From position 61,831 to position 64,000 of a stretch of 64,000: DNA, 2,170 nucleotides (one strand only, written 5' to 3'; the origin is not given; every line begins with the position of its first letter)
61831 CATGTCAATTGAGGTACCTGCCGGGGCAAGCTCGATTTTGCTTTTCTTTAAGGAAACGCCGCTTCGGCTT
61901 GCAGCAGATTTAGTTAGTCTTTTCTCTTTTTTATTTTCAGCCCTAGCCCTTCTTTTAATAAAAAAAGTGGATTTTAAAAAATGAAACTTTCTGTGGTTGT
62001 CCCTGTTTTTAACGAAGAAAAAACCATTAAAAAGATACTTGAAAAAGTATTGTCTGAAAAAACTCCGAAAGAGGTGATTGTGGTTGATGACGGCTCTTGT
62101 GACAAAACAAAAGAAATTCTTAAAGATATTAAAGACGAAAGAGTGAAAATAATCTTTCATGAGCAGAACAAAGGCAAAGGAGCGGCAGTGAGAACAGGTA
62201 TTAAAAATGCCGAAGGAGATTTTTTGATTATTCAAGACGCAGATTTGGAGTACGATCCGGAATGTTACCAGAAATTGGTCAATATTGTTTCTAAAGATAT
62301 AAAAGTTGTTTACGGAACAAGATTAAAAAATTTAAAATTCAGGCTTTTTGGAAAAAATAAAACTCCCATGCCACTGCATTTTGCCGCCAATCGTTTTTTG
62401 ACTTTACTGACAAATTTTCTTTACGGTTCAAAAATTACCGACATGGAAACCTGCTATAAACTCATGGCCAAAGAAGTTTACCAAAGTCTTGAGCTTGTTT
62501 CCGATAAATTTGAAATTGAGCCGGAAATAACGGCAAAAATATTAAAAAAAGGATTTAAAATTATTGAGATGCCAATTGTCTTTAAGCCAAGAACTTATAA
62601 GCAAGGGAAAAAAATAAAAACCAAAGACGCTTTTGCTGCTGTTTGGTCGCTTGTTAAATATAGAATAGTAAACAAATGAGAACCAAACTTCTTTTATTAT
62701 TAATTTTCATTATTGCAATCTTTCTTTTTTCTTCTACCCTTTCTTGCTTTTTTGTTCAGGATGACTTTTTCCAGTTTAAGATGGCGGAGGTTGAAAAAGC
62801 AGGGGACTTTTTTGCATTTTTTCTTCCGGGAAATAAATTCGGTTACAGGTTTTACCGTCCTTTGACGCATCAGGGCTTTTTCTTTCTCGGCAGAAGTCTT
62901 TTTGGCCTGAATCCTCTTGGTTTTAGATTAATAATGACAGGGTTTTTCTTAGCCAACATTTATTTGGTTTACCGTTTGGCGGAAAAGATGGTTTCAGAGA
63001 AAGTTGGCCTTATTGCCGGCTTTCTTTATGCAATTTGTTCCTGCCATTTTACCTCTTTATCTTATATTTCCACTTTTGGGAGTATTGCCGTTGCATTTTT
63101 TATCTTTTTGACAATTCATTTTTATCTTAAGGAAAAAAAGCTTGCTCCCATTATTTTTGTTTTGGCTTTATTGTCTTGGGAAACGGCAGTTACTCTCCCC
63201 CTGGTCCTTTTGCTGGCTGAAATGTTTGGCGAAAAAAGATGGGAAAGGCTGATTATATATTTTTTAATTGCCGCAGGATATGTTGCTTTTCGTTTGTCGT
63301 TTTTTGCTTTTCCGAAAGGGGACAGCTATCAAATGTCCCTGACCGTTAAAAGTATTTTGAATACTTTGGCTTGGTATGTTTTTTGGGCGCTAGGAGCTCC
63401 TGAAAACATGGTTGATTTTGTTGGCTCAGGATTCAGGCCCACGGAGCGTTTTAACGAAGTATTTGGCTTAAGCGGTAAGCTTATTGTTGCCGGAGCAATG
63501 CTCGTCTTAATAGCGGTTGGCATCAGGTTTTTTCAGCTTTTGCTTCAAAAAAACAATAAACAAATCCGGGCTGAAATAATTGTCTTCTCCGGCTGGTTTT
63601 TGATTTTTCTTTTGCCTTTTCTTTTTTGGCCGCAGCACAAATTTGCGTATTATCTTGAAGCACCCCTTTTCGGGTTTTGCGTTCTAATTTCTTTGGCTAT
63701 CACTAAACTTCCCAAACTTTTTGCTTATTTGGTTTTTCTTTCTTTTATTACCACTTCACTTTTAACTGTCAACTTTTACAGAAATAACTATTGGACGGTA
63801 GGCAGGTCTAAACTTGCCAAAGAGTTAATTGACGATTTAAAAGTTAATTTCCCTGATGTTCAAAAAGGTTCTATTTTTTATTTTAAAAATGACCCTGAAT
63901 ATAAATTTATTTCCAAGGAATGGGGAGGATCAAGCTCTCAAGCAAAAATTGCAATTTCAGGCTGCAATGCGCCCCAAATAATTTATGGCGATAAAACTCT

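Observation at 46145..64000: Dense glycosylation island: four Dpm1-like GT2 synthases interleaved with about nine GT-C-like membrane glycosyltransferases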

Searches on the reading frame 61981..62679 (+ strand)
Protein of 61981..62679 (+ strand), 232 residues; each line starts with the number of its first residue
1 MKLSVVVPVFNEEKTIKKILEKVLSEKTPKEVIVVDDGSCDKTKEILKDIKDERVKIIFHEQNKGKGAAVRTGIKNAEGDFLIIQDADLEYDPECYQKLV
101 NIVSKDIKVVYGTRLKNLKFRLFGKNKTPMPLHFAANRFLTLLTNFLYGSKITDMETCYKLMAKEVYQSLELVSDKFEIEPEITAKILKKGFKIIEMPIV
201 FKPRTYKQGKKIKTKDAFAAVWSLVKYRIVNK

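Call 4: search_protein_families(library=pfam, proteins=[window:61981-62679:+], max_evalue=0.01)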
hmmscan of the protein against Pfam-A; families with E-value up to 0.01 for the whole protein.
window:61981-62679:+ (232 aa): 4 families
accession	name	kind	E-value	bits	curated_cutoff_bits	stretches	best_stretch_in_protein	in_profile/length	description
PF00535.33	Glycos_transf_2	-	7.1e-38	130.6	23.3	1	4-168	1-165/168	Glycosyl transferase family 2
PF10111.15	Glyco_tranf_2_2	-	1.2e-10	41.8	27.3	1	4-108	1-112/276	Glycosyltransferase like family 2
PF13641.12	Glyco_tranf_2_3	-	1.6e-09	38.5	27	1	3-111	3-120/230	Glycosyltransferase like family 2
PF13704.12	Glyco_tranf_2_4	-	0.0023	18.8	27.5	1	11-88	2-81/98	Glycosyl transferase family 2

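Call 13: find_encoding_contigs(protein=window:61981-62679:+, flank=10000, max_places=6)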
Protein window:61981-62679:+ (232 aa): 4 contigs read that carry it; 2 places shown.
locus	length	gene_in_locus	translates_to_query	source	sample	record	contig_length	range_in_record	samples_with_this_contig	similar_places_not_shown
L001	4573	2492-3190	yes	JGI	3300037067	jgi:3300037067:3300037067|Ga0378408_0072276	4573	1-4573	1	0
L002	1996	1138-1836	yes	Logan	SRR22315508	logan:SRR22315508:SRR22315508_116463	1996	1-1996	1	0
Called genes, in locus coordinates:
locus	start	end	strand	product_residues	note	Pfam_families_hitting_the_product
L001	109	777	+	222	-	-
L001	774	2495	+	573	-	PF10131:PTPS_related (weak)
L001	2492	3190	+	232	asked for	PF00535:Glycos_transf_2, PF10111:Glyco_tranf_2_2, PF13641:Glyco_tranf_2_3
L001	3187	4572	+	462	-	?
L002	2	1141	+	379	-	?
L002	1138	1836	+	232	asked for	PF00535:Glycos_transf_2, PF10111:Glyco_tranf_2_2, PF13641:Glyco_tranf_2_3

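Call 15: search_protein_families(library=ncbifam, proteins=[window:61981-62679:+], max_evalue=0.01)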
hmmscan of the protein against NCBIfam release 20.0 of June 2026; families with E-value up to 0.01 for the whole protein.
window:61981-62679:+ (232 aa): 32 families (the best 25 are shown)
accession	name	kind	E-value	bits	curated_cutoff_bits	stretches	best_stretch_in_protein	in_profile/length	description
TIGR04182.1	glyco_TIGR04182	equivalog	7.3e-29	101.1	325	1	3-227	2-217/293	S-layer glycoprotein N-glycosyltransferase AglJ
TIGR03937.1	PgaC_IcaA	equivalog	4.9e-20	71.9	422.3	1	2-109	46-156/407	poly-beta-1,6-N-acetyl-D-glucosamine synthase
NF007482.0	PRK10073.1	equivalog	6.2e-20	71.5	423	1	2-106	7-113/334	glycosyltransferase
NF047588.1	GlcsyltransPgfSStrep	equivalog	6.7e-20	71.5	500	1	1-170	1-167/308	glycosyltransferase PgfS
TIGR04283.1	glyco_like_mftF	equivalog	7.2e-18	65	182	1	3-111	1-105/221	TIGR04283 family arsenosugar biosynthesis glycosyltransferase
NF007986.1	PRK10714.1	equivalog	7.5e-18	64.6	529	1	2-127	7-138/316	undecaprenyl-phosphate 4-deoxy-4-formamido-L-arabinose transferase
NF047683.1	TeichurnBiosyTuaG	equivalog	2e-16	60.4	400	1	3-106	8-114/252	teichuronic acid biosynthesis protein TuaG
NF041391.1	DPhHxTase_Halo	equivalog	2.9e-16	59.1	375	1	9-205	3-187/213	dolichyl-phosphate hexose transferase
NF058614.1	PPMAGASynPpgS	equivalog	4.7e-16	58.9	370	1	5-206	4-201/226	polyprenyl-phospho-N-acetylgalactosaminyl synthase PpgS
NF041875.1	EPS_EpsD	equivalog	3.1e-15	56.4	370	1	3-107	1-108/325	exopolysaccharide biosynthesis glycosyltransferase EpsD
TIGR03965.1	mycofact_glyco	equivalog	3.6e-15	55.8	280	1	3-101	76-177/467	mycofactocin biosynthesis glycosyltransferase MftF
NF010496.0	PRK13915.1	equivalog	3.2e-13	49.4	262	1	2-110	32-151/307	glucosyl-3-phosphoglycerate synthase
NF050050.1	ProtGlycPglI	equivalog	4e-10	39.5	500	1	2-112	3-117/306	GalNAc(5)-diNAcBac-PP-undecaprenol beta-1,3-glucosyltransferase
TIGR03111.1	glyc2_xrt_Gpos1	hypoth_equivalog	4.6e-10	38.9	363.95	1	3-152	51-205/439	TIGR03111 family XrtG-associated glycosyltransferase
NF053739.1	GlytfEpsEBac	equivalog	8.1e-10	38.1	450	1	2-114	2-119/265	glycosyltransferase EpsE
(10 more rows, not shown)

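Call 16: search_solved_structures(query=window:61981-62679:+, max_evalue=0.00001)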
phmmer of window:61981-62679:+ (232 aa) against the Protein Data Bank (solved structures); distinct sequences matched with E-value up to 0.00001: 19.
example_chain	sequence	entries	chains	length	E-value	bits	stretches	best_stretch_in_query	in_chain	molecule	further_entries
5mlz_A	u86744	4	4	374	5.8e-18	68.4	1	1-219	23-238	Dolichol monophosphate mannose synthase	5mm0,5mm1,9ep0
2z87_A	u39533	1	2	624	1.1e-15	61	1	3-109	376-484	Chondroitin synthase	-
2z86_A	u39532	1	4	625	1.1e-15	61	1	3-109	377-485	Chondroitin synthase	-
6p61_A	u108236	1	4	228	3.7e-14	56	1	3-91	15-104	Glycosyltransferase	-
5eke_A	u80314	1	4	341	6.2e-14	55.3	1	2-116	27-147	Uncharacterized glycosyltransferase sll0501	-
5ekp_C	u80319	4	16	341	6.2e-14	55.3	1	2-116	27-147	Uncharacterized glycosyltransferase sll0501 | Glycosyltransferase sll0501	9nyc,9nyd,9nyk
9nye_A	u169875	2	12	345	6.4e-14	55.2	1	2-116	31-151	Glycosyltransferase sll0501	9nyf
9bhc_C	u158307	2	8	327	2.9e-13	53.1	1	2-128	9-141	Undecaprenyl-phosphate 4-deoxy-4-formamido-L-arabinose transferase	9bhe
8vxh_A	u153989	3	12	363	4e-13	52.6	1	2-127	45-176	Undecaprenyl-phosphate 4-deoxy-4-formamido-L-arabinose transferase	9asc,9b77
9omm_A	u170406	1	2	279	1.9e-11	47.1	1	3-118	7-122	Glycosyltransferase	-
9omh_A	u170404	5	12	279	1.9e-11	47.1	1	3-118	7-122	Glycosyltransferase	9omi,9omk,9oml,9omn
9omj_A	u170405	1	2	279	1.9e-11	47.1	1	3-118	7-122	Glycosyltransferase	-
3bcv_A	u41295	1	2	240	2.1e-11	47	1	2-173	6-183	Putative glycosyltransferase protein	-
9hwj_A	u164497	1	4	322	2.1e-11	47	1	2-127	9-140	Undecaprenyl-phosphate 4-deoxy-4-formamido-L-arabinose transferase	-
5tze_C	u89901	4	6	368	4.9e-10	42.5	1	1-100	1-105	Glycosyl transferase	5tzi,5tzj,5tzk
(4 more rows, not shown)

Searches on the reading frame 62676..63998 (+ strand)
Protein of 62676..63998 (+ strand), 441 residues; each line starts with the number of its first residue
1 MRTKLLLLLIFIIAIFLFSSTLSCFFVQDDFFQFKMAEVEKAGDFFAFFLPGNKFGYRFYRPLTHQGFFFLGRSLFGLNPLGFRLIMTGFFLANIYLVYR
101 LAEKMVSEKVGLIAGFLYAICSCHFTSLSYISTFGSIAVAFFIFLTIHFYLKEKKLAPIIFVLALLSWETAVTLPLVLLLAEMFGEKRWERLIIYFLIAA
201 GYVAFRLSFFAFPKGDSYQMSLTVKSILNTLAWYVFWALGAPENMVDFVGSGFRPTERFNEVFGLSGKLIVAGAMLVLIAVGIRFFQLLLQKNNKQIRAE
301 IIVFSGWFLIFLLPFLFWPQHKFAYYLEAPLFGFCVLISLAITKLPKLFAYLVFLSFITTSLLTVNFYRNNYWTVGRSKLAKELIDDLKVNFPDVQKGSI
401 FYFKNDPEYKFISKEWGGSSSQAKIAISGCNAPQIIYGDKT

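Call 11: search_protein_families(library=pfam, proteins=[window:62676-63998:+], max_evalue=0.01)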
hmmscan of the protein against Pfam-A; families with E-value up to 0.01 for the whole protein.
window:62676-63998:+ (441 aa): 0 families

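Call 15: search_protein_families(library=ncbifam, proteins=[window:62676-63998:+], max_evalue=0.01)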
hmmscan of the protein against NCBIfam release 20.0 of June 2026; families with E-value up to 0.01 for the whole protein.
window:62676-63998:+ (441 aa): 0 families

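Call 41: search_solved_structures(query=A6, max_evalue=1)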
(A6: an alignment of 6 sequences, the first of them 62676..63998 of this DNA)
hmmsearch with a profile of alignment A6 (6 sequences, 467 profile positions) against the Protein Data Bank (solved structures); distinct sequences matched with E-value up to 1: 0.

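Call 47: find_homologous_proteins(query=window:62676-63998:+, max_evalue=0.001)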
Query window:62676-63998:+ (441 aa): 37 proteins with E <= 0.001 among 8000 candidates.
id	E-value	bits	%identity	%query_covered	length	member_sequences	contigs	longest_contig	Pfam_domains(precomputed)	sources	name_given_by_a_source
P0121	3.3e-287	971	100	100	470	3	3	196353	-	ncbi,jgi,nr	ncbi:hypothetical protein C4578_03950 [Candidatus Microgenomates bacterium]|jgi:hypothetical protein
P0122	3.0e-135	470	52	100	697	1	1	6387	PF10111.15,PF13641.13,PF00535.33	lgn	-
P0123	4.1e-134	466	52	99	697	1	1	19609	PF10111.15,PF13641.13,PF00535.33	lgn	-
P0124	3.0e-93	332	42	96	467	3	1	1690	PF09852.16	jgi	jgi:hypothetical protein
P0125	3.5e-92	328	42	99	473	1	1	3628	-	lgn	-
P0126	1.0e-88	317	42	98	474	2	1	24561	-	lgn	-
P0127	1.3e-88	316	41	96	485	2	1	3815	-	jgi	jgi:hypothetical protein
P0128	1.1e-87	313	41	98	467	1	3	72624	-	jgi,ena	-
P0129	8.0e-84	301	38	98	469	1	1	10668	-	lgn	-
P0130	1.1e-82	297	37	98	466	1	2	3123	-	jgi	jgi:hypothetical protein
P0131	9.0e-63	231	33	97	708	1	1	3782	PF10111.15,PF00535.33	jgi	-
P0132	2.4e-62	230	38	99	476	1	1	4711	-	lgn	-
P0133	2.8e-61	226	35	100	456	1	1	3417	-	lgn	-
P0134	5.8e-56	209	34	100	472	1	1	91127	PF13231.13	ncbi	-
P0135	8.9e-56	208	33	99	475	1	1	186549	-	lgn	-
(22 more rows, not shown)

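Call 60: predict_structure(alignment_id=A8)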
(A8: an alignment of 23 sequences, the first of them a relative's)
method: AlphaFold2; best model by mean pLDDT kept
length: 470 residues; sequences in the alignment: 23
mean_pLDDT: 89.3   pTM: 0.91
mean pLDDT of the five models: 89.3, 88.9, 88.3, 88.3, 88.2
residues with pLDDT >= 90: 330; 70-90: 94; 50-70: 45; < 50: 1
segments of 3 or more residues with pLDDT < 50: none
pLDDT, mean of each block of 10 residues (from residue 1): 94 98 95 82 72 59 85 93 97 98 97 98 96 95 98 96 93 96 83 96 84 65 90 94 71 71 84 93 93 90 97 90 92 98 95 96 94 92 96 94 89 74 94 94 90 65 88
secondary structure, 60 per line:
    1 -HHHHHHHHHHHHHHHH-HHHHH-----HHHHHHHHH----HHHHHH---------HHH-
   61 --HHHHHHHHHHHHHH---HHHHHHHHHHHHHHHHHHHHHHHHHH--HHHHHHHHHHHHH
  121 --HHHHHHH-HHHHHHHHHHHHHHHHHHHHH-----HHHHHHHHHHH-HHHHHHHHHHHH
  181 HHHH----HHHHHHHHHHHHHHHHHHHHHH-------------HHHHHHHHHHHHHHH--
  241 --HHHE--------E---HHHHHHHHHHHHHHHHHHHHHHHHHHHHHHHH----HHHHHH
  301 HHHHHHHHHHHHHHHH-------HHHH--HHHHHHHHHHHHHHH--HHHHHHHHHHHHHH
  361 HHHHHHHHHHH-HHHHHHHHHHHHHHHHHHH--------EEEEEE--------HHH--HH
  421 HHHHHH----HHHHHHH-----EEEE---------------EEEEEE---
elements in order: H2-17 H19-23 H29-37 H42-47 H63-76 H80-105 H108-120 H123-129 H131-151 H157-167 H169-184 H189-210 H224-238 H259-290 H295-316 H324-327 H330-344 H347-371 H373-391 E400-405 H419-426 H431-437 E443-446 E462-467

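Call 63: fold_search(model_id=the predicted structure, library=pdb)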
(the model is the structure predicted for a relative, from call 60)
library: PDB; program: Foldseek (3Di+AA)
matches with E <= 10: 306; with E <= 0.001: 2
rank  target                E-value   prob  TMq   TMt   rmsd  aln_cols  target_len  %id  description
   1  5f15                  4.2e-04  1.00  0.48  0.43   8.8       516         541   12  Crystal Structure of ArnT from Cupriavidus metallidurans bound to Undecaprenyl phosphate (released 2016-02-17)
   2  5ezm                  9.6e-04  1.00  0.47  0.42   8.5       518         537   11  Crystal Structure of ArnT from Cupriavidus metallidurans in the apo state (released 2016-02-17)
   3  9s6t_A                1.1e-03  1.00  0.49  0.48   7.9       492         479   14  Ternary cryo-EM structure of chicken ALG12 with Dol25-PP-GlcNAc2Man7, Dol25-P-Man, and Fab (released 2026-03-18)
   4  3waj                  1.6e-03  1.00  0.44  0.29  14.8       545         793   12  Crystal structure of the Archaeoglobus fulgidus oligosaccharyltransferase (O29867_ARCFU) complex with Zn and sulfate (released 2013-10-30)
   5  8agc_A                2.1e-03  1.00  0.47  0.34  14.7       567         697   13  Structure of yeast oligosaccharylransferase complex with lipid-linked oligosaccharide and non-acceptor peptide bound (released 2022-12-07)
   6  5gmy_A                2.5e-03  1.00  0.45  0.27  13.6       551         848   14  Crystal structure of the Archaeoglobus fulgidus oligosaccharyltransferase (O29867_ARCFU) tethered with an acceptor pep (released 2017-02-01)
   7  9s6s_A                2.7e-03  1.00  0.39  0.35  10.5       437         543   13  Ternary cryo-EM structure of human ALG9 with Dol25-PP-GlcNAc2Man6, Dol25-P-Man and Fab (released 2026-03-18)
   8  6gxc_A                2.8e-03  1.00  0.47  0.34  11.5       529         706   13  Bacterial oligosaccharyltransferase PglB in complex with an inhibitory peptide and a reactive lipid-linked oligosaccha (released 2018-11-14)
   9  8b6l_I                3.5e-03  1.00  0.47  0.34  15.6       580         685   12  Subtomogram average of the human Sec61-TRAP-OSTA-translocon (released 2022-12-07)
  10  8age_A                4.3e-03  1.00  0.45  0.35   9.7       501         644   13  Structure of yeast oligosaccharylransferase complex with acceptor peptide bound (released 2022-12-07)
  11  9n9j_I                4.6e-03  1.00  0.48  0.34  13.4       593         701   12  Structure of a GRP94 folding intermediate engaged with a CCDC134- and FKBP11-bound secretory translocon (released 2025-11-19)
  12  6s7t_A                4.8e-03  1.00  0.48  0.34  13.2       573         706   11  Cryo-EM structure of human oligosaccharyltransferase complex OST-B (released 2019-12-18)
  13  6w98_A                5.3e-03  1.00  0.39  0.16   8.1       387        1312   13  Single-Particle Cryo-EM Structure of Arabinofuranosyltransferase AftD from Mycobacteria (released 2020-05-13)
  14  3wak                  5.5e-03  1.00  0.45  0.27  13.7       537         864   15  Crystal structure of the Archaeoglobus fulgidus oligosaccharyltransferase (O29867_ARCFU) in the apo form (released 2013-10-30)
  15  8pn9_A                7.0e-03  1.00  0.45  0.35   9.2       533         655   12  Structure of human oligosaccharyltransferase OST-A complex bound to NGI-1 (released 2024-05-08)
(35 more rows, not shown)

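Call 71: find_encoding_contigs(protein=P0121, flank=10000, max_places=3)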
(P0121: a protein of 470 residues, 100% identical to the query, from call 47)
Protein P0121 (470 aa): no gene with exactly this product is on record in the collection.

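Call 91: search_protein_families(library=pfam, proteins=[P0121], max_evalue=1)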
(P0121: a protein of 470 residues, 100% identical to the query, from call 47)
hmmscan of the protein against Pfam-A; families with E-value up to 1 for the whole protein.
P0121 (470 aa): 1 family
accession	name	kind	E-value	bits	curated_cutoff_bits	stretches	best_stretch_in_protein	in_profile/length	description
PF05628.17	Borrelia_P13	-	0.018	15.4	25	1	66-127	30-90/138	Borrelia membrane protein P13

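Call 99: find_related_loci(query=P0121, collection=metagenome_contigs, flank=10000)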
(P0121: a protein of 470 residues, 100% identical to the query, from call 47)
Query P0121 (470 aa) in metagenome_contigs; peptide patterns used: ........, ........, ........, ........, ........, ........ (x = any residue, [..] = any of these).
150 stretches matched a pattern, but none encodes a relative of the query by tblastn (E <= 1e-3).
